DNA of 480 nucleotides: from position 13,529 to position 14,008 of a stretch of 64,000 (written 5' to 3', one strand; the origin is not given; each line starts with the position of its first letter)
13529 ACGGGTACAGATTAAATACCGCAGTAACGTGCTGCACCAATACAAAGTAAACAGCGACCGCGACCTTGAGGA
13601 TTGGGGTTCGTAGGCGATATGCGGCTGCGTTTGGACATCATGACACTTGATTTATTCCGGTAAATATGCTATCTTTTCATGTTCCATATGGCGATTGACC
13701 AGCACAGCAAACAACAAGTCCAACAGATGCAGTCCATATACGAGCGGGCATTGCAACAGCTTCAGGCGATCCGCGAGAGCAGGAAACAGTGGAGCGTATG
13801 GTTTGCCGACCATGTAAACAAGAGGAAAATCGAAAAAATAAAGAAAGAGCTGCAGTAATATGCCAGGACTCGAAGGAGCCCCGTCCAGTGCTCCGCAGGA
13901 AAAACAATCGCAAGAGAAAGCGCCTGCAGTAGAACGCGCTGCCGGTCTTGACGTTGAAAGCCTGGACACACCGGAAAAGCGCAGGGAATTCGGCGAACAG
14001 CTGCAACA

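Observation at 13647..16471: Three-gene cassette of unknown function: 56-aa Q-rich protein, 707-aa protein with disordered N-terminus and HD-like metal-hydrolase motif, 163-aa partner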

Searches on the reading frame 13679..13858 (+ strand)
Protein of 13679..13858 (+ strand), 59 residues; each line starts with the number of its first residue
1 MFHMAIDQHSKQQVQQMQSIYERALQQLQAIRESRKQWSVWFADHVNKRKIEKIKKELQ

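Call 4: search_protein_families(library=pfam, proteins=[window:13679-13858:+], max_evalue=1)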
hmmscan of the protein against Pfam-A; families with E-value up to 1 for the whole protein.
window:13679-13858:+ (59 aa): 4 families
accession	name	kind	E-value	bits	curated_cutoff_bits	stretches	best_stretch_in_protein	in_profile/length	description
PF06985.17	HET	-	0.0068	17.2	22.5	1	6-54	57-109/146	Heterokaryon incompatibility protein (HET)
PF23233.1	HAT_Syf1_CNRKL1_N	-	0.014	15.7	27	1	9-53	27-71/161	Pre-mRNA-splicing factor Syf1/CNRKL1 N-terminal HAT repeat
PF18819.6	MuF_C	-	0.03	14.9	27.6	1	4-35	60-91/103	Phage MuF-C-terminal domain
PF04157.22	EAP30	-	0.1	12.7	26.8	1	5-49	5-48/219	EAP30/Vps36 family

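Call 5: search_protein_families(library=ncbifam, proteins=[window:13679-13858:+], max_evalue=1)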
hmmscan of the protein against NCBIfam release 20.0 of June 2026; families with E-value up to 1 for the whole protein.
window:13679-13858:+ (59 aa): 1 family
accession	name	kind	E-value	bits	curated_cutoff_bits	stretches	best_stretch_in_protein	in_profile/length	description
NF005320.0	PRK06851.1-6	equivalog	0.011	14.6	556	1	15-58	131-174/363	hypothetical protein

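Call 8: search_protein_families(library=padloc, proteins=[window:13679-13858:+], max_evalue=1)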
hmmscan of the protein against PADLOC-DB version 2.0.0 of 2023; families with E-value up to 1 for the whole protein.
window:13679-13858:+ (59 aa): 0 families

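Call 9: search_protein_families(library=phrogs, proteins=[window:13679-13858:+], max_evalue=1)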
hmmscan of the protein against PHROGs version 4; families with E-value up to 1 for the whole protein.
window:13679-13858:+ (59 aa): 2 families
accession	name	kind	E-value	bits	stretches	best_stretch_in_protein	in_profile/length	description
phrog_1659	-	unknown function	0.0096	17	1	8-37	7-36/98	-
phrog_7625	-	head and packaging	0.022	14.6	1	2-59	9-56/504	head morphogenesis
